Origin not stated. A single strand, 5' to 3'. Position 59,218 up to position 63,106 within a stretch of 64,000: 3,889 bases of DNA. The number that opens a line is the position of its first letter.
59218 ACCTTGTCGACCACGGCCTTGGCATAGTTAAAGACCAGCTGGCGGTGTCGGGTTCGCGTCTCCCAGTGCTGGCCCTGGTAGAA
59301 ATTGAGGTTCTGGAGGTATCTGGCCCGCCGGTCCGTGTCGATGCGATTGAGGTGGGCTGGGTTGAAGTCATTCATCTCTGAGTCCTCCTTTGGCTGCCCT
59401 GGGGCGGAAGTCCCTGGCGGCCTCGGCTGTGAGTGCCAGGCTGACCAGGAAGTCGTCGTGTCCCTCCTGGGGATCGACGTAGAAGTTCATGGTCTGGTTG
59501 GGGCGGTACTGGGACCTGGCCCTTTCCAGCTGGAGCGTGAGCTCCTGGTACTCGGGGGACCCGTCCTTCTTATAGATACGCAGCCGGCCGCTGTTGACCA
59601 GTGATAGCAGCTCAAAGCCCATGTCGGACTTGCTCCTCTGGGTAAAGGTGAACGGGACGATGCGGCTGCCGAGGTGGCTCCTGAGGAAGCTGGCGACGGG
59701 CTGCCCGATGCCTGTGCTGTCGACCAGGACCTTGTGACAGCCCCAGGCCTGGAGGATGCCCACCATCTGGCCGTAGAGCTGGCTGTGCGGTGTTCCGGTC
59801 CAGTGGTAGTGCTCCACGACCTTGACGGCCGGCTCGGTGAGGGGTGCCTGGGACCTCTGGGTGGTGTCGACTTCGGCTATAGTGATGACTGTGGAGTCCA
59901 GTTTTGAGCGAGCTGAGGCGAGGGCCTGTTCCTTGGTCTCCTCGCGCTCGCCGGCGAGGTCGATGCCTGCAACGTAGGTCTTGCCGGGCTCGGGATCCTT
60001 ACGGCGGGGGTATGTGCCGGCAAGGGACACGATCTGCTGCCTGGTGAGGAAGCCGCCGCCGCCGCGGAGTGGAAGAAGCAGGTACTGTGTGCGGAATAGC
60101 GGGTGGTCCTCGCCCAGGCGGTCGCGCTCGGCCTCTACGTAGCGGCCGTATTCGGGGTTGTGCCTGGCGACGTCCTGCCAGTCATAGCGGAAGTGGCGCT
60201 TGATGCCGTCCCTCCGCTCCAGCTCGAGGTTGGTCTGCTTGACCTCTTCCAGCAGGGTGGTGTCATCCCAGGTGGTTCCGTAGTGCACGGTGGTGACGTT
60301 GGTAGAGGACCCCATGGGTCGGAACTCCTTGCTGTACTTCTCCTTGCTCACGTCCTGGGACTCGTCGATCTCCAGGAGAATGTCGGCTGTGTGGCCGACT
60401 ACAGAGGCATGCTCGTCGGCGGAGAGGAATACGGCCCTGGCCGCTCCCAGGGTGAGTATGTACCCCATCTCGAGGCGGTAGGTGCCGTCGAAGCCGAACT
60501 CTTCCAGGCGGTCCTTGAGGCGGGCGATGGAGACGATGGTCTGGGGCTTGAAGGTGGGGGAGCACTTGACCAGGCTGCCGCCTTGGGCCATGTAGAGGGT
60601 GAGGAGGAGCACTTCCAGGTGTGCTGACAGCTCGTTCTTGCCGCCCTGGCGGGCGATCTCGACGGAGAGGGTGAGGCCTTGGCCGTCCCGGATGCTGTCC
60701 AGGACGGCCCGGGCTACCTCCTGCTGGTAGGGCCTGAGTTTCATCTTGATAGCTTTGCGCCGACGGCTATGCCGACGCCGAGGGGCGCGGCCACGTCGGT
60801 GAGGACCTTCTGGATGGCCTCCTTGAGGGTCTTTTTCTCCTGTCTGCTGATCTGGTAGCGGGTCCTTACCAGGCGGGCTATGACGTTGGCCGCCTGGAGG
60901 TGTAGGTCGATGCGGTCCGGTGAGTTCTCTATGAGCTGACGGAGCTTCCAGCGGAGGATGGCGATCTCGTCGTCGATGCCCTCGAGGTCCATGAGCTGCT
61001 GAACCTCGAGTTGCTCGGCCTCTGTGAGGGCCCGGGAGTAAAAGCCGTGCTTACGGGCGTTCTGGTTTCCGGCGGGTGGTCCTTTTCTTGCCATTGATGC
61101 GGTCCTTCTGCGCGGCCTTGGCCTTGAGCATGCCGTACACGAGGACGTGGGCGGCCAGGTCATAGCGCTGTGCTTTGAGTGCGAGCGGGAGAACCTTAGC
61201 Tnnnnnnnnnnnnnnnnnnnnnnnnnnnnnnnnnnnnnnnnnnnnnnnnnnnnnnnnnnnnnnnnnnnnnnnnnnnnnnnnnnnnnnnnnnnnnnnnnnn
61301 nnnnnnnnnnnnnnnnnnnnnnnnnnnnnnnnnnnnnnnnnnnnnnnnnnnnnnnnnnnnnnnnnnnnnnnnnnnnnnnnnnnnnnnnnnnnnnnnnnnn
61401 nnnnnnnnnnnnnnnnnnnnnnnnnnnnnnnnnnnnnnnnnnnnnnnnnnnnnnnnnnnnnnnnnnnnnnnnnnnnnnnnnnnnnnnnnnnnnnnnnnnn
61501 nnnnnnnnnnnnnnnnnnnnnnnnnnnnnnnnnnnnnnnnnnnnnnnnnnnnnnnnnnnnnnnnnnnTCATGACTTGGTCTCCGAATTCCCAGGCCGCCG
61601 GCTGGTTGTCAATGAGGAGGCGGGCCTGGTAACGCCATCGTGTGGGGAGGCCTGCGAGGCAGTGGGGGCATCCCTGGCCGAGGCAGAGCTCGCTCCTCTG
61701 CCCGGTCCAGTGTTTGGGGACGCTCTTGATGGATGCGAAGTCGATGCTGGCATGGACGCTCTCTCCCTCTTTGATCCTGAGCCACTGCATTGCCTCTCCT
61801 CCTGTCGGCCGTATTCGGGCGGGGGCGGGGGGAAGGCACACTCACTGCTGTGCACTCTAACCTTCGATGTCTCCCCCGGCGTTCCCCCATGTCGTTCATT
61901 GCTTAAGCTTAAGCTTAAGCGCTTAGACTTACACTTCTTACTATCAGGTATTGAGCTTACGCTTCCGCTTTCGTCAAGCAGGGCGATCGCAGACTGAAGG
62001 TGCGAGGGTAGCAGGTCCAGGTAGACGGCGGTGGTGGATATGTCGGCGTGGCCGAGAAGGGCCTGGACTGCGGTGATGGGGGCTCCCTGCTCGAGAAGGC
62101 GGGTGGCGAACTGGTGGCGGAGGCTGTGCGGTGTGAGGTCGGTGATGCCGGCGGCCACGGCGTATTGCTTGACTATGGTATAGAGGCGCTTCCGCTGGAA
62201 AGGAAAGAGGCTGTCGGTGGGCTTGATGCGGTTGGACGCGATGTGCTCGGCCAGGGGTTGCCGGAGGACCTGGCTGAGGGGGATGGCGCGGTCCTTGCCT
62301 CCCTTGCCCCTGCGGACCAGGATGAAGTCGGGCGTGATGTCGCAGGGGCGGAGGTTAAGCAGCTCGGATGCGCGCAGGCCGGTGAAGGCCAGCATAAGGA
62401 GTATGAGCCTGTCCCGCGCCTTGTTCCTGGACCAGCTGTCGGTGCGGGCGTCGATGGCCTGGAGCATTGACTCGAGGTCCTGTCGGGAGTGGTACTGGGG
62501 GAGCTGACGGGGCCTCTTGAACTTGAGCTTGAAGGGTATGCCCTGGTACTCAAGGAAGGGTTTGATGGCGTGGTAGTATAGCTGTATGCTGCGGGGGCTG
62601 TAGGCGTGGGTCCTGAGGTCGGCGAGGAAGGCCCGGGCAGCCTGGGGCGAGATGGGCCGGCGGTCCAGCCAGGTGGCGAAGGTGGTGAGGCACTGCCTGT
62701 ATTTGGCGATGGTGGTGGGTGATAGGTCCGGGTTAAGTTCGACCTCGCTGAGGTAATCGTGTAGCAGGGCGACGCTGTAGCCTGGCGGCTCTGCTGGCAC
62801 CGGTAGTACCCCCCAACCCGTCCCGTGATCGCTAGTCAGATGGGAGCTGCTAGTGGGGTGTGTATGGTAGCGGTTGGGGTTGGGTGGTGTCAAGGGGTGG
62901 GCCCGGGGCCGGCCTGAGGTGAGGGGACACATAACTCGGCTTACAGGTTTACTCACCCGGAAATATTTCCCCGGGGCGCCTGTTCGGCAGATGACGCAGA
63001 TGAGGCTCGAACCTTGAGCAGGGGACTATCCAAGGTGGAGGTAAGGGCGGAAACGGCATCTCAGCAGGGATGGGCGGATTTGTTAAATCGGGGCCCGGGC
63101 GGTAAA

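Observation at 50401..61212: Head-only morphogenesis operon: candidate capsid-forming satellite or minimal temperate phage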

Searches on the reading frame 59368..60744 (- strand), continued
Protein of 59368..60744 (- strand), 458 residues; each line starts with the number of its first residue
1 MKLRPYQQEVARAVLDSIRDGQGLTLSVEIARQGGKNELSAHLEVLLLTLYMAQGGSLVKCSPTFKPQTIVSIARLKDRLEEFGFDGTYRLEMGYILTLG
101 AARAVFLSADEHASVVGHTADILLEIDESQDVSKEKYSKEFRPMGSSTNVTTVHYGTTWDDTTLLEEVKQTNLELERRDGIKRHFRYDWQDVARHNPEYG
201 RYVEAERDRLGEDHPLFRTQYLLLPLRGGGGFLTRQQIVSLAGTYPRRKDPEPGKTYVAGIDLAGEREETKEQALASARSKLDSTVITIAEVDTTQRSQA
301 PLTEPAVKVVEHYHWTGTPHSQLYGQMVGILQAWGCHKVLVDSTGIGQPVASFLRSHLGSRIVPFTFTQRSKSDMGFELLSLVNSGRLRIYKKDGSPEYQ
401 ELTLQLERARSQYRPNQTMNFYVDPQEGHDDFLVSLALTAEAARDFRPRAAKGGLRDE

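Call 103: search_protein_families(library=pfam, proteins=[L138:7878-9563:+, L141:20209-20712:+, L139:2440-3618:-], max_evalue=0.01)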
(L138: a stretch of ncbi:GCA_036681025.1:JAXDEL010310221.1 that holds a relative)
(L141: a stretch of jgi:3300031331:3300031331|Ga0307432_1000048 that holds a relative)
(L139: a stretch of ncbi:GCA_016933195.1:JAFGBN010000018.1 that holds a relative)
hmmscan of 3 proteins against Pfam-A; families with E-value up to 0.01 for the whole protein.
L138:7878-9563:+ (561 aa): 1 family
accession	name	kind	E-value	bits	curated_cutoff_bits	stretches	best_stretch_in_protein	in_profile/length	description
PF13481.12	AAA_25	-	2.1e-32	112.8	27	1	35-206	7-192/195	AAA domain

L141:20209-20712:+ (167 aa): 2 families
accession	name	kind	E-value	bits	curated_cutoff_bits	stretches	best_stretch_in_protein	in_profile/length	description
PF14791.11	DNA_pol_B_thumb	-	4.6e-16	58.9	25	1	97-158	2-62/63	DNA polymerase beta thumb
PF14792.12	DNA_pol_B_palm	-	0.00077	20.1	25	1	4-52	5-54/113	DNA polymerase beta palm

L139:2440-3618:- (392 aa): 3 families
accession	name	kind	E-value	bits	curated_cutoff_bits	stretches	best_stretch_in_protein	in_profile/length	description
PF00091.31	Tubulin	-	1.3e-31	110.8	33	1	3-182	2-184/190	Tubulin/FtsZ family, GTPase domain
PF21011.2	CetZ_C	-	4.2e-19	69.1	21.6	1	189-361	3-179/180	Tubulin-like CetZ, C-terminal domain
PF13809.12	Tubulin_2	-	0.0021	17.8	27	0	106-157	162-220/356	Tubulin like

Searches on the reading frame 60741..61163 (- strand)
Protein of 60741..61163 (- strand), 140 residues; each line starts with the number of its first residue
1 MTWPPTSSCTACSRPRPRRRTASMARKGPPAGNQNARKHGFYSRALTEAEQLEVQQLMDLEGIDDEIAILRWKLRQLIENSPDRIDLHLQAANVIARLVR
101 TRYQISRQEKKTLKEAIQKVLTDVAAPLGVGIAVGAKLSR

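Call 7: search_protein_families(library=pfam, proteins=[window:60741-61163:-], max_evalue=0.01)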
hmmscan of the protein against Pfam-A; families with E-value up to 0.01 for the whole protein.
window:60741-61163:- (140 aa): 0 families

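Call 9: search_protein_families(library=phrogs, proteins=[window:60741-61163:-], max_evalue=0.01)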
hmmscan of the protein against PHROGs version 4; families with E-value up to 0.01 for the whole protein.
window:60741-61163:- (140 aa): 4 families
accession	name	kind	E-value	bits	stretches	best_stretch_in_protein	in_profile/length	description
phrog_1889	-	head and packaging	3.2e-09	37.7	1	27-80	84-143/276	terminase small subunit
phrog_19659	-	unknown function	1e-05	26.1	1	23-76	123-177/390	-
phrog_509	-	head and packaging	3.9e-05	24.3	1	23-64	73-114/238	terminase small subunit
phrog_370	-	head and packaging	0.0013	19.7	1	17-78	108-167/284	terminase small subunit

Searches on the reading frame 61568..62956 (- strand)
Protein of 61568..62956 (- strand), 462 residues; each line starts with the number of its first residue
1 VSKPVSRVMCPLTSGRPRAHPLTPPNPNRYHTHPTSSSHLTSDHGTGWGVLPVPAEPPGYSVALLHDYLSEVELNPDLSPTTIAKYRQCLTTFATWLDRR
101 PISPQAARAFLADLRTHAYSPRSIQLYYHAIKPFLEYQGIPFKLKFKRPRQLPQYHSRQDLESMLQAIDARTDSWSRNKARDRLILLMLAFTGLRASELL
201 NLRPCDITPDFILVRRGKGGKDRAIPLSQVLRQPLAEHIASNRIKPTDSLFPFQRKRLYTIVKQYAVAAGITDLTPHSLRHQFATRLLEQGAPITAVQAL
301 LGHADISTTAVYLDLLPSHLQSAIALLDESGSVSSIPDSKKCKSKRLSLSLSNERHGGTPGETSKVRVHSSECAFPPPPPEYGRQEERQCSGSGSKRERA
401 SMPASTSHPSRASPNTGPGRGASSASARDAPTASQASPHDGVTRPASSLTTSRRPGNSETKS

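Call 7: search_protein_families(library=pfam, proteins=[window:61568-62956:-], max_evalue=0.01)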
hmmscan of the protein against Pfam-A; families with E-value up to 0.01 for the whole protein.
window:61568-62956:- (462 aa): 3 families
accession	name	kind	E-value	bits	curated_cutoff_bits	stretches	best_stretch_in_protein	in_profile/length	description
PF00589.27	Phage_integrase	-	1.9e-33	116.1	27.1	1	159-316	6-169/172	Phage integrase family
PF02899.23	Phage_int_SAM_1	-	2.7e-05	24.8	22.3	1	66-137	2-78/83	Phage integrase, N-terminal SAM-like domain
PF13495.12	Phage_int_SAM_4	-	7e-05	23.6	27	0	109-138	4-33/85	Phage integrase, N-terminal SAM-like domain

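Call 9: search_protein_families(library=phrogs, proteins=[window:61568-62956:-], max_evalue=0.01)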
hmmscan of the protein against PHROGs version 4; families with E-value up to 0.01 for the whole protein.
window:61568-62956:- (462 aa): 8 families
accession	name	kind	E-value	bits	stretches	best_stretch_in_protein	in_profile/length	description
phrog_1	-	integration and excision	4e-45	156.2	1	64-332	169-452/611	integrase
phrog_216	-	integration and excision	1.3e-41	143.6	1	153-329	53-238/301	integrase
phrog_7269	-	integration and excision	8.4e-11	42.7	1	255-329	10-83/89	integrase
phrog_23271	-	unknown function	7.9e-08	33.1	1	274-313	9-48/67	-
phrog_7685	-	integration and excision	3.1e-06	27.9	1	270-310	177-217/240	integrase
phrog_25190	-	integration and excision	9.9e-05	23.6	1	240-329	13-103/109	integrase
phrog_34557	-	integration and excision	0.00089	20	0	252-312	107-163/183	integrase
phrog_5127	-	integration and excision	0.0074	16.8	0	77-202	135-234/355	integrase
